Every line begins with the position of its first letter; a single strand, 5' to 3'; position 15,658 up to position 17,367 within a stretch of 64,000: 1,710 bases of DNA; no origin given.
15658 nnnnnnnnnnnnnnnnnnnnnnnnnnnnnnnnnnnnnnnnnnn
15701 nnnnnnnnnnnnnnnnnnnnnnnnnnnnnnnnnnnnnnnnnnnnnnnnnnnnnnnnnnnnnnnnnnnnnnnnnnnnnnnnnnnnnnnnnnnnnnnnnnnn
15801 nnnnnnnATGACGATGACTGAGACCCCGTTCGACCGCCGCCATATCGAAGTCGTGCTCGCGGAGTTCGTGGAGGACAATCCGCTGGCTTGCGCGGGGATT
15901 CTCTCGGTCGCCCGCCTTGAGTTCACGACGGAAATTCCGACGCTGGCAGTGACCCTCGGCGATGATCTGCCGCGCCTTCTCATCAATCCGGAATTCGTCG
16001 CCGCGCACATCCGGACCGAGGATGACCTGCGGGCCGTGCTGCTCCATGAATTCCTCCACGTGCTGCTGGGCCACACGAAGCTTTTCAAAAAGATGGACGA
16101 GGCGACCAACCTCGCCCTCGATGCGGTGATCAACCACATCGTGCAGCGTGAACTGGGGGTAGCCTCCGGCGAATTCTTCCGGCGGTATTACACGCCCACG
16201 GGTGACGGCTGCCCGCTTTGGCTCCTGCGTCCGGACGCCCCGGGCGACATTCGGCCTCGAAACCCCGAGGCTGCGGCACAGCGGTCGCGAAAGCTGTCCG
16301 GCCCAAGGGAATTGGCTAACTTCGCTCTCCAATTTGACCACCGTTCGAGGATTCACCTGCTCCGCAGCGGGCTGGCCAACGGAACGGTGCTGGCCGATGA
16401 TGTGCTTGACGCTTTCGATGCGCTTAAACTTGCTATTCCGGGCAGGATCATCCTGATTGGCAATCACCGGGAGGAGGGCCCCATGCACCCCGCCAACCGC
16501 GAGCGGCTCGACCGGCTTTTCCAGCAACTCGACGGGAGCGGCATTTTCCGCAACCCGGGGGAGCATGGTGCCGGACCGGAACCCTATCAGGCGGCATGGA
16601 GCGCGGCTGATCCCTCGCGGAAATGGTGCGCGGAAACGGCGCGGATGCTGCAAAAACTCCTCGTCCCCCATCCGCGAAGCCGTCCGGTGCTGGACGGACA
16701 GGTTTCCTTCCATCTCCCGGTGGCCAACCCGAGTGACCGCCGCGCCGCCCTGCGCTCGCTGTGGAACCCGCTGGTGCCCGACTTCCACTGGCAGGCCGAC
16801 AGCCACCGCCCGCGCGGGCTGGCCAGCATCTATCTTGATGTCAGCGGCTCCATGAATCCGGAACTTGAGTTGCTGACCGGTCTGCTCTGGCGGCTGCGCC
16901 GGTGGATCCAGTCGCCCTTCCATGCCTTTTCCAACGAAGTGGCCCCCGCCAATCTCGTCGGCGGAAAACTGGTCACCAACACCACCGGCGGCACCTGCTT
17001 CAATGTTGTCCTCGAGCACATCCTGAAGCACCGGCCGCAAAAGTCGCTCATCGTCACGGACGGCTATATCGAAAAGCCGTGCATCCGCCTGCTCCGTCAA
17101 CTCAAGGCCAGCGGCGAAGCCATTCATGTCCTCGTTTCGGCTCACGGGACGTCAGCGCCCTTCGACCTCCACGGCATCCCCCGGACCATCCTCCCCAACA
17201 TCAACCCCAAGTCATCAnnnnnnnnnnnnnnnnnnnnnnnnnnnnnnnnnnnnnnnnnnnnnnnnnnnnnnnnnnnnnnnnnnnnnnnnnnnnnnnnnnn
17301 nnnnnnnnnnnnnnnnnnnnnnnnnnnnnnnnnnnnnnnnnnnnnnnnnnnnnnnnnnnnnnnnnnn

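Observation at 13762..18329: Translationally coupled four-gene operon: RavA/MoxR-like AAA+ ATPase, unknown protein, HExxH+VWA protein, divergent MetK paralog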

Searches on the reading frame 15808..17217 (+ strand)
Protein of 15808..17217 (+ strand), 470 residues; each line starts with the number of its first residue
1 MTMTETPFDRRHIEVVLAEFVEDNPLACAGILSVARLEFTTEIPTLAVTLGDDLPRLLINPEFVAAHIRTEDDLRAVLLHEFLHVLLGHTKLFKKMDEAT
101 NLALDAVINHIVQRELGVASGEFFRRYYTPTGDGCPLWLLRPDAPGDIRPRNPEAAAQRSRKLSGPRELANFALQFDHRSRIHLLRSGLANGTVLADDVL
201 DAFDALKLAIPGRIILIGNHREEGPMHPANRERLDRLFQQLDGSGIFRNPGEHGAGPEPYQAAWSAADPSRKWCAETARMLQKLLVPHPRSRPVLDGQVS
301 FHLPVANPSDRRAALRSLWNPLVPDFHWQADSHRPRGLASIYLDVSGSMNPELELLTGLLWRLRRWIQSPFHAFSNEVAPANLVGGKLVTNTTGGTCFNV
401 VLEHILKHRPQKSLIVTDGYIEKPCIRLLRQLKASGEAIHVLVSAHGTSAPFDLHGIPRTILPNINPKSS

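Call 8: search_protein_families(library=pfam, proteins=[window:15808-17217:+], max_evalue=0.1)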
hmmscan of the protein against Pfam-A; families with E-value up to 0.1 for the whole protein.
window:15808-17217:+ (470 aa): 3 families
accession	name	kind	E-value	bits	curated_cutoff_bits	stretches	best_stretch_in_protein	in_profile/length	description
PF13203.12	DUF2201_N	-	0.00025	21.2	23.2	1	19-113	12-100/271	Putative metallopeptidase domain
PF09967.15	DUF2201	-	0.0031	18.1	26.4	1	389-425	59-94/123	VWA-like domain (DUF2201)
PF05762.20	VWA_CoxE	-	0.03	14.2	26.4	0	312-435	34-178/222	VWA domain containing CoxE-like protein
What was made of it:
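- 15808..17220 (+): g3: N-terminal HExxH zincin-like domain + C-terminal VWA domain with complete MIDAS (470 aa; alternative start 15814). Pfam DUF2201_N and DUF2201 are sub-threshold (call 8).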

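Call 9: search_protein_families(library=padloc, proteins=[window:15808-17217:+], max_evalue=0.1)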
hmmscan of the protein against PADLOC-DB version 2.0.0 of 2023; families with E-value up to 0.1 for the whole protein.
window:15808-17217:+ (470 aa): 0 families

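Call 10: search_protein_families(library=ncbifam, proteins=[window:15808-17217:+], max_evalue=0.1)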
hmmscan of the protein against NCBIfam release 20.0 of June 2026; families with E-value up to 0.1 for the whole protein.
window:15808-17217:+ (470 aa): 1 family
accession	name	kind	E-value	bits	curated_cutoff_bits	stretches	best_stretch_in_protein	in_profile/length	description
NF052399.1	M48_lipo_LoiP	exception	0.023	14.1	365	1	69-103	117-151/247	metalloprotease LoiP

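Call 22: search_solved_structures(query=A2, max_evalue=1)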
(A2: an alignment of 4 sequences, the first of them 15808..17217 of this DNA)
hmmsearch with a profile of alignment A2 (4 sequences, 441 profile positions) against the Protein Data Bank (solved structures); distinct sequences matched with E-value up to 1: 0.

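Call 24: find_homologous_proteins(query=A2)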
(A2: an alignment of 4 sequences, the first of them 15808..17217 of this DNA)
Query A2 (4 sequences) (470 aa, profile of the alignment): 817 proteins with E <= 0.001 among 8000 candidates; the best 120 are listed.
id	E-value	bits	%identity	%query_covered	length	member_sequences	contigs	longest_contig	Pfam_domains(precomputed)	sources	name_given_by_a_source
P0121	1.9e-220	750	37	96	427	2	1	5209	-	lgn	-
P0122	3.0e-220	750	63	99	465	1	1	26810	-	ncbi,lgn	ncbi:MAG: hypothetical protein WED15_03635 [Akkermansiaceae bacterium]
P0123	1.5e-213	728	94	100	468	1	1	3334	-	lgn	-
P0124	3.2e-206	703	62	100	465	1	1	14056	-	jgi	-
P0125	3.3e-204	697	89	100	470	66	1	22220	-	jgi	jgi:hypothetical protein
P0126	3.4e-204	697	62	99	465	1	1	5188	-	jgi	jgi:hypothetical protein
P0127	1.3e-200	685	63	100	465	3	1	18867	-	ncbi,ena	-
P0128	1.6e-196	671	63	99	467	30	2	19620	-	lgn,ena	-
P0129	2.1e-196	671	62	99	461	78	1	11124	-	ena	-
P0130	2.7e-196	671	75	98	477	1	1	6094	-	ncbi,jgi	jgi:hypothetical protein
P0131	5.7e-196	670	64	100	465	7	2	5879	-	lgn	-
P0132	2.4e-195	668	63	99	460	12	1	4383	-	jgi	jgi:hypothetical protein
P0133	6.2e-195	666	63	99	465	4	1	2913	-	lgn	-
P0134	2.4e-194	664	37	97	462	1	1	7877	PF09967.16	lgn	-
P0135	1.1e-193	662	63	99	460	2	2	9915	-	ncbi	-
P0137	3.3e-193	661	38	96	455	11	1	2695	PF09967.16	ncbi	ncbi:MAG: hypothetical protein ACXW2M_10120 [Candidatus Aminicenantales bacterium]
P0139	3.1e-192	657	38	97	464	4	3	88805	-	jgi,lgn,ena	-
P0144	5.6e-191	653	38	96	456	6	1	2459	PF09967.16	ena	-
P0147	6.5e-190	650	36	97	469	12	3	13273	PF09967.16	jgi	jgi:hypothetical protein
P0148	7.0e-190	650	36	96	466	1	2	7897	PF09967.16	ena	-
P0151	1.5e-189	648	39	96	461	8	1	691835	PF09967.16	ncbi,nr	ncbi:MAG: hypothetical protein IPH55_11825 [Betaproteobacteria bacterium]|nr:hypothetical protein [B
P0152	2.8e-189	648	36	97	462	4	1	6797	PF09967.16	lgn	-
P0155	6.0e-188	643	37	96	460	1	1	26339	PF09967.16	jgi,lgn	-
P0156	7.5e-188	643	35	96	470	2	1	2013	PF09967.16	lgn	-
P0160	2.3e-186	638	35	97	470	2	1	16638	PF09967.16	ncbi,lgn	-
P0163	1.2e-185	636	34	97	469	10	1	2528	PF09967.16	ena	-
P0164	1.9e-185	635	34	96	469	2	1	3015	PF09967.16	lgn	-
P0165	4.0e-185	634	36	96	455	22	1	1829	PF09967.16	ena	-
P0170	1.1e-184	632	36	96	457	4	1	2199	PF09967.16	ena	-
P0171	1.9e-184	632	42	96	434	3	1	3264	PF09967.16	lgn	-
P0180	9.1e-184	629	36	96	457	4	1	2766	PF09967.16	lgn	-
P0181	9.4e-184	629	38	96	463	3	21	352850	PF09967.16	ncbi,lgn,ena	-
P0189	6.0e-183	627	38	97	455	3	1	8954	PF13203.13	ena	-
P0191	7.6e-183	626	36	96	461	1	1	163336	PF09967.16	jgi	jgi:hypothetical protein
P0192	2.0e-182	625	38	95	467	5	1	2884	PF09967.16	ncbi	-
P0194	2.8e-182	625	37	96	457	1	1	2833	PF09967.16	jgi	jgi:hypothetical protein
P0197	1.1e-181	623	35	96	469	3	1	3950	PF09967.16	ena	-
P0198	1.6e-181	622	38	96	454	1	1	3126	PF09967.16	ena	-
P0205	6.3e-181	620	37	96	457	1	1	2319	PF09967.16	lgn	-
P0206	7.2e-181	620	37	99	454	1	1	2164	PF09967.16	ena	-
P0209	3.9e-180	617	37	96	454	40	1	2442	PF09967.16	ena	-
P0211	4.7e-180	617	37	96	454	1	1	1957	PF09967.16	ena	-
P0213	7.4e-180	617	37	96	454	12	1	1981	PF09967.16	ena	-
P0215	8.6e-180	616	37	96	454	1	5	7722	PF09967.16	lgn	-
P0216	1.1e-179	616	37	96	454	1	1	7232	PF09967.16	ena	-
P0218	1.4e-179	616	36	96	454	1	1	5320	PF09967.16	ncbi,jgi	jgi:hypothetical protein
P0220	1.9e-179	615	37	99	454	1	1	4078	PF09967.16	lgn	-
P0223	3.2e-179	614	36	96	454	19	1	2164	PF09967.16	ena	-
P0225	4.8e-179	614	37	96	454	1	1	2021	PF09967.16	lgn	-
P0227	5.8e-179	614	38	97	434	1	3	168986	-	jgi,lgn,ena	-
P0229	8.7e-179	613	36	99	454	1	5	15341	PF09967.16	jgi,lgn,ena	jgi:hypothetical protein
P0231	1.5e-178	612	38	99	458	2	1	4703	PF09967.16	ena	-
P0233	1.6e-178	612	36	96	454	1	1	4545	PF09967.16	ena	-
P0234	1.7e-178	612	37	96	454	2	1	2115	PF09967.16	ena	-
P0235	1.8e-178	612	37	99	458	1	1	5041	PF09967.16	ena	-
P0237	3.0e-178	611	38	96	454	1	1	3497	PF09967.16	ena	-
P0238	3.3e-178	611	36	97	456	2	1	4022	PF09967.16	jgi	jgi:hypothetical protein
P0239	5.1e-178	610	36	97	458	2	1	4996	PF09967.16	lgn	-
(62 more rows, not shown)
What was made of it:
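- On Pfam DUF2201_N (PF13203) / DUF2201 (PF09967): Many orthologues carry a precomputed PF09967 hit (call 24).
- Closest known: Pfam DUF2201_N / DUF2201. Same: Weak Pfam matches in g3, and precomputed PF09967 hits in many orthologues (calls 8, 24).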

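Call 25: find_encoding_contigs(protein=P0151, flank=10000, max_places=2)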
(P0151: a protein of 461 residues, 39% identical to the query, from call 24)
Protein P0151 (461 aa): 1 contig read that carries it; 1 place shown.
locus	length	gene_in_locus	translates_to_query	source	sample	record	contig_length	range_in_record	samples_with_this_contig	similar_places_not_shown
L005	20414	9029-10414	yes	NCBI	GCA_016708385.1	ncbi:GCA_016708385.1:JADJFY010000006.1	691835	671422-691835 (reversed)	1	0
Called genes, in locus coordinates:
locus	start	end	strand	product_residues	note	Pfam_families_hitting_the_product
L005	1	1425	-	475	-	PF11074:DUF2779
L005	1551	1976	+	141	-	PF13411:MerR_1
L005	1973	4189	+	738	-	PF08487:VIT, PF05762:VWA_CoxE, PF00092:VWA, PF13519:VWA_2, PF13768:VWA_3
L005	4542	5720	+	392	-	PF00438:S-AdoMet_synt_N, PF02772:S-AdoMet_synt_M, PF02773:S-AdoMet_synt_C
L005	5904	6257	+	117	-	-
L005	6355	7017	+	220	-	-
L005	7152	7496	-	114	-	-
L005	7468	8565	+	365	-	-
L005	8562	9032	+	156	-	-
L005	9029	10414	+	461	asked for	PF09967:DUF2201 (weak)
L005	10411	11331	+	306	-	PF00438:S-AdoMet_synt_N, PF02773:S-AdoMet_synt_C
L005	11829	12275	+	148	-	PF00145:DNA_methylase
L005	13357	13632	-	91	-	-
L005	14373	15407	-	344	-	PF10592:AIPR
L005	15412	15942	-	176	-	PF10592:AIPR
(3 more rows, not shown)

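Call 26: find_encoding_contigs(protein=P0181, flank=10000, max_places=3)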
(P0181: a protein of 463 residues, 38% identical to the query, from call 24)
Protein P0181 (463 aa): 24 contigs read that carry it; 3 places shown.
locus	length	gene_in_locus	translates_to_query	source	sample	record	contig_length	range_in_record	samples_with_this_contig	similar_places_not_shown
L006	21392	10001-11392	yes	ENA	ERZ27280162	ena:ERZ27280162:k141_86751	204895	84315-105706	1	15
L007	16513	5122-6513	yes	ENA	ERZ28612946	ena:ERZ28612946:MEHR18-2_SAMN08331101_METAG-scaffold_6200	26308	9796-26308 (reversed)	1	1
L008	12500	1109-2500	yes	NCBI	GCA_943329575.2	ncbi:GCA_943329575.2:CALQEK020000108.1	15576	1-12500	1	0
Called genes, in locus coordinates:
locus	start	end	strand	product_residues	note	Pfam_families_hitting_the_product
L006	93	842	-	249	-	PF00005:ABC_tran, PF13555:AAA_29 (weak), PF13304:AAA_21 (faint)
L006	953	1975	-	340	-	PF12974:Phosphonate-bd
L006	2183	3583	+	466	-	PF01128:IspD, PF12804:NTP_transf_3, PF00132:Hexapep (weak), PF25087:GMPPB_C, PF25084:LbH_EIF2B (weak), PF00132:Hexapep, PF14602:Hexapep_2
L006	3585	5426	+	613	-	PF13522:GATase_6, PF13537:GATase_7, PF01380:SIS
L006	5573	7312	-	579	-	PF13489:Methyltransf_23, PF08241:Methyltransf_11, PF08242:Methyltransf_12, PF13649:Methyltransf_25, PF13395:HNH_4 (weak)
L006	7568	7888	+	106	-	PF20594:DUF6794 (weak)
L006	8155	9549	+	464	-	PF13191:AAA_16 (faint), PF07728:AAA_5 (weak)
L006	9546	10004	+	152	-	-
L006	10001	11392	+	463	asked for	PF09967:DUF2201 (weak)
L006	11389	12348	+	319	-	PF00438:S-AdoMet_synt_N, PF02772:S-AdoMet_synt_M (weak), PF02773:S-AdoMet_synt_C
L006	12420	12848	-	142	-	PF01850:PIN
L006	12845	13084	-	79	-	PF22513:FitA-like_RHH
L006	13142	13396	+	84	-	PF13561:adh_short_C2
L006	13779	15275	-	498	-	PF06863:DUF1254, PF06742:DUF1214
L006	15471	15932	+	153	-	PF12625:Arabinose_bd (weak)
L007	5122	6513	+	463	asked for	PF09967:DUF2201 (weak)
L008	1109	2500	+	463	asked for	PF09967:DUF2201 (weak)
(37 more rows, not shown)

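Call 27: find_encoding_contigs(protein=P0191, flank=10000, max_places=2)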
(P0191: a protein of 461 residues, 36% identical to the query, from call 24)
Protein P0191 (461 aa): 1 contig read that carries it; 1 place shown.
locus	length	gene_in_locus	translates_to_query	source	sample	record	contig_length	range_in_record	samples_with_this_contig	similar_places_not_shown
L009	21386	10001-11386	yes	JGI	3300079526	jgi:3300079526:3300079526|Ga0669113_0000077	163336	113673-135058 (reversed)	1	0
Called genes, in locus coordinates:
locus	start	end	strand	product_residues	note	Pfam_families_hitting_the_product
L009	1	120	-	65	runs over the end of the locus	PF12728:HTH_17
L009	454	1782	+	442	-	PF08378:NERD (weak)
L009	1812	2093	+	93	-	PF13538:UvrD_C_2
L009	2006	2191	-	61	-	-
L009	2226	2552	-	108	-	-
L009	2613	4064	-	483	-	PF11074:DUF2779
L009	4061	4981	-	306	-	PF00149:Metallophos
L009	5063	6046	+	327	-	PF13280:WYL, PF25583:WCX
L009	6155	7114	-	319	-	PF20208:ARPP-1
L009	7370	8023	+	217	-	-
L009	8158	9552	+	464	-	PF13191:AAA_16 (faint), PF07726:AAA_3 (weak), PF07728:AAA_5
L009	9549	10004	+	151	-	-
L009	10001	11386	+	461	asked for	PF09967:DUF2201 (weak)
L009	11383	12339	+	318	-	PF00438:S-AdoMet_synt_N, PF02773:S-AdoMet_synt_C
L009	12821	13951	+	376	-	PF00145:DNA_methylase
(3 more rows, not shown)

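Call 31: find_related_loci(query=A3, collection=genome_contigs, flank=10000)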
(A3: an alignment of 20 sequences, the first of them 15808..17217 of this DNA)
Query A3 (470 aa) in genome_contigs; peptide patterns used: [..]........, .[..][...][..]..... (x = any residue, [..] = any of these).
599 stretches matched a pattern (row limit reached: there are more); 415 encode a relative of the query (tblastn E <= 1e-3); the best 80 are kept; 80 distinct loci.
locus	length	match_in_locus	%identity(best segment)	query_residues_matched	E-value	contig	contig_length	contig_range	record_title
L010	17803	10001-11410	90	1-470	0e+0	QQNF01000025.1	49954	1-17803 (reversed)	MAG: Verrucomicrobia bacterium isolate V1-33 Ga0133913_10001923, whole genome shotgun sequence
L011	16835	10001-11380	63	2-465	0e+0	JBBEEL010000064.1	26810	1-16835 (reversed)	MAG: Akkermansiaceae bacterium isolate LejiaF_61_22 Lejia_F_2637_length_26810_cov_12, whole genome shotgun sequence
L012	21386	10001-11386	64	1-466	0e+0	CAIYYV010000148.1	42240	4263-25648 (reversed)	MAG: Akkermansiaceae bacterium isolate Loclat_bin-19251 genome assembly, contig: bin-19251:148/452, whole genome shotgun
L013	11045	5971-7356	61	1-466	0e+0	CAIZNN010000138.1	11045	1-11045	MAG: Akkermansiaceae bacterium isolate Loc090519-7m_bin-1587 genome assembly, contig: bin-1587:138/282, whole genome sho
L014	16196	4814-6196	64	2-466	0e+0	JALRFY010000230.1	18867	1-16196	MAG: Akkermansiaceae bacterium isolate LJ.19 LJ_1137213, whole genome shotgun sequence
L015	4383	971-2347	63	3-465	0e+0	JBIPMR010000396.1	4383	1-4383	MAG: Luteolibacter sp. isolate ME2017-04-21_3300034107_group7_bin30 Rohwer_bin2736_scaffold_13472_c1, whole genome shotg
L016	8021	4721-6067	61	2-462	1e-178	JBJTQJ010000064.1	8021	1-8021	MAG: Verrucomicrobiales bacterium isolate samp_4448_VAMB_819 samp_4448_1255878, whole genome shotgun sequence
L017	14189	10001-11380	59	2-465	1e-171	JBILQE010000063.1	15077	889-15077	MAG: Akkermansiaceae bacterium isolate ME2018-05-29_3300042473_group8_bin89 Rohwer_bin2752_scaffold_1329_c1, whole genom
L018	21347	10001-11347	56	8-458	4e-153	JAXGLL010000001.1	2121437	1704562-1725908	MAG: Akkermansiaceae bacterium isolate AnMBR.bin208 bin208_1, whole genome shotgun sequence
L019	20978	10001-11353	51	1-463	3e-145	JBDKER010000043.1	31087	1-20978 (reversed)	MAG: Verrucomicrobiota bacterium isolate eastriver_2019_sw_WHONDRS-S19S_0100_A_bin.28 scaffold_0000546, whole genome sho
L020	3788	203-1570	51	1-468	1e-147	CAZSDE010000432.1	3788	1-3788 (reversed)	MAG TPA_asm: uncultured Akkermansia sp. isolate SRP193358_co1_715 genome assembly, contig: NODE_79532_length_3788_cov_3.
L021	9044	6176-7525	43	1-462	4e-105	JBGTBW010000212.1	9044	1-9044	MAG: Verrucomicrobiales bacterium isolate JTS-RE105 k141_10684002, whole genome shotgun sequence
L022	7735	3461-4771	40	1-458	2e-98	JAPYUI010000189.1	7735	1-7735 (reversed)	MAG: Kiritimatiellia bacterium isolate PW8.maxbin2.208_sub PW8_10594_length_7735_cov_18.377344, whole genome shotgun seq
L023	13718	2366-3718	44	8-467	2e-97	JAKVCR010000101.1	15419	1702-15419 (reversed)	MAG: Roseibacillus sp. isolate ALOHA_ZT_59 ZT-Roseibacillus-1_101, whole genome shotgun sequence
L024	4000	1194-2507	41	1-458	1e-95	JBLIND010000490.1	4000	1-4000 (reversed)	MAG: Candidatus Omnitrophota bacterium isolate 3300053785_28 Ga0535658_0077239, whole genome shotgun sequence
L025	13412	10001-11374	37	8-458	1e-93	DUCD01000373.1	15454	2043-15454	MAG TPA_asm: Verrucomicrobiales bacterium isolate UWMA-0320 NODE_5053_length_15454_cov_0.099772, whole genome shotgun se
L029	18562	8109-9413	39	10-462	1e-86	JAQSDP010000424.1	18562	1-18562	MAG: bacterium isolate D1-2020 MAG012 NODE_525_length_18562_cov_4.583239, whole genome shotgun sequence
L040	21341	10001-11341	38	8-465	1e-84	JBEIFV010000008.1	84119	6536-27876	MAG: Burkholderiales bacterium isolate Sample-102-S76-bin-101 Sample_102_S76-bin_101-k141_2193722, whole genome shotgun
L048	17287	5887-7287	36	8-465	4e-83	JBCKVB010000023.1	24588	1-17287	Gammaproteobacteria bacterium isolate SLM_LV1_0208-L22 Node_23_length_24588_cov_79.855861, whole genome shotgun sequence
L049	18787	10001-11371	38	9-465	8e-83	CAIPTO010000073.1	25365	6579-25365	MAG: uncultured Elusimicrobia bacterium isolate AM-2014-D8_bin-1076 genome assembly, contig: bin-1076:073/147, whole gen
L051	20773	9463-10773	36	1-462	3e-82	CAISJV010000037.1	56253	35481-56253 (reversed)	MAG: uncultured delta proteobacterium isolate AlinenLipids_bin-9048 genome assembly, contig: bin-9048:37/95, whole genom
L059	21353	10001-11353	39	8-458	1e-80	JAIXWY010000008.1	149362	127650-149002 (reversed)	MAG: Opitutaceae bacterium isolate D4_MAG_00034 pond_D4_MAG_00034_000000000010, whole genome shotgun sequence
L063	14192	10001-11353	37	16-465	2e-79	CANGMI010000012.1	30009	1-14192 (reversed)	MAG: Proteobacteria bacterium isolate Jr-7aug17-123 genome assembly, contig: Jr-7aug17-C2317, whole genome shotgun seque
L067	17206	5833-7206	36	9-466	9e-79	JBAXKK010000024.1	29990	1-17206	MAG: Elusimicrobiota bacterium isolate ELA399 MAG399_24, whole genome shotgun sequence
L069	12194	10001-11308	37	8-448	3e-78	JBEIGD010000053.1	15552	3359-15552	MAG: Opitutaceae bacterium isolate Sample-102-S76-bin-117 Sample_102_S76-bin_117-k141_1681486, whole genome shotgun sequ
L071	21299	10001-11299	35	19-462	3e-78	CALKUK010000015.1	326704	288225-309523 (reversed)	MAG TPA_asm: uncultured Sphingomonadaceae bacterium isolate SRR6231140_bin.19_CONCOCT_v1.1_MAG genome assembly, contig:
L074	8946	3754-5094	36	13-465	9e-78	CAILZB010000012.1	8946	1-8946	MAG: uncultured beta proteobacterium isolate YR2_bin-1147 genome assembly, contig: bin-1147:012/141, whole genome shotgu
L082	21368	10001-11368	37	8-466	2e-76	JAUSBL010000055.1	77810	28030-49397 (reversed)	MAG: Candidatus Latescibacterota bacterium isolate E6_metabat.bin.61 E6_k141_317290, whole genome shotgun sequence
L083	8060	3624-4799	38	16-422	6e-76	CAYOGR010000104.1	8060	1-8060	MAG TPA_asm: uncultured Chthoniobacter sp. isolate SRP318679_co1_228 genome assembly, contig: NODE_13765_length_8060_cov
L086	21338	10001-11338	36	12-462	2e-75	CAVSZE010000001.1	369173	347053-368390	MAG: uncultured Gammaproteobacteria bacterium isolate MFD04716.bin.1.381 genome assembly, contig: contig_18179, whole ge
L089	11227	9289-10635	36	16-465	2e-74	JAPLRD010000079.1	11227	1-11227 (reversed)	MAG: Proteobacteria bacterium isolate LacPavin_0818_WC45_MAG_62_8 LacPavin_0818_WC45_scaffold_547161, whole genome shotg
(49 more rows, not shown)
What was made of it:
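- The family is patchy even within Akkermansiaceae (call 31).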

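Call 48: search_protein_families(library=ncbifam, proteins=[L048:2620-3816:+, L063:5572-6735:+, L049:6690-7847:+, L082:6850-8004:+, L016:1553-2680:+, L059:6910-8016:+, L083:713-1801:+, L067:7296-8399:+, L040:6725-7378:+], max_evalue=0.01)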
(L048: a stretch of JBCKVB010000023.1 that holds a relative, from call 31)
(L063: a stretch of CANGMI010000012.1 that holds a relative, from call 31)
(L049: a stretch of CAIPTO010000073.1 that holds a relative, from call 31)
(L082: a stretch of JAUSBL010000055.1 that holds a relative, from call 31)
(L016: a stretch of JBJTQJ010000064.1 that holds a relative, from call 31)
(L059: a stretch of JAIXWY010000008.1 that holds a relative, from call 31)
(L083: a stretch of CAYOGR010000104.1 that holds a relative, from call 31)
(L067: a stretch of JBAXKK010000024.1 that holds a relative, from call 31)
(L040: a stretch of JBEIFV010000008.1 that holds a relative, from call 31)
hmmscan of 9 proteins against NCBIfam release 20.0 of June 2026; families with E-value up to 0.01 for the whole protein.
L048:2620-3816:+ (399 aa): 1 family
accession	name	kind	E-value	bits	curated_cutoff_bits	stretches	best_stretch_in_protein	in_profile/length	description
TIGR01034.1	metK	equivalog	7.8e-168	558.3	309.4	1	17-393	1-369/377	methionine adenosyltransferase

L063:5572-6735:+ (388 aa): 1 family
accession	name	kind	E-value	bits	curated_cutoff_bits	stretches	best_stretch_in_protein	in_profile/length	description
TIGR01034.1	metK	equivalog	2.1e-149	497.6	309.4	1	8-382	1-367/377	methionine adenosyltransferase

L049:6690-7847:+ (386 aa): 1 family
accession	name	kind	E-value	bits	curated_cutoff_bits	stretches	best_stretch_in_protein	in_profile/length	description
TIGR01034.1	metK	equivalog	4.1e-169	562.4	309.4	1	7-382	1-375/377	methionine adenosyltransferase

L082:6850-8004:+ (385 aa): 1 family
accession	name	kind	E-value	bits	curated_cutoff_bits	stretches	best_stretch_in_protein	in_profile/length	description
TIGR01034.1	metK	equivalog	7.7e-145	482.6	309.4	1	7-382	1-368/377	methionine adenosyltransferase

L016:1553-2680:+ (376 aa): 1 family
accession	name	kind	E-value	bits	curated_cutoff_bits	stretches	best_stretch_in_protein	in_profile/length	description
TIGR01034.1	metK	equivalog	5.3e-166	552.2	309.4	1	5-368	1-369/377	methionine adenosyltransferase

L059:6910-8016:+ (369 aa): 1 family
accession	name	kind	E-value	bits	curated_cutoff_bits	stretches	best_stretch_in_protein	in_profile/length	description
TIGR01034.1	metK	equivalog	3.5e-138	460.7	309.4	1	7-368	1-365/377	methionine adenosyltransferase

L083:713-1801:+ (363 aa): 1 family
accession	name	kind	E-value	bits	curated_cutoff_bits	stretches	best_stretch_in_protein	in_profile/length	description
TIGR01034.1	metK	equivalog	2e-139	464.8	309.4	1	3-363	1-366/377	methionine adenosyltransferase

L067:7296-8399:+ (368 aa): 0 families

L040:6725-7378:+ (218 aa): 0 families
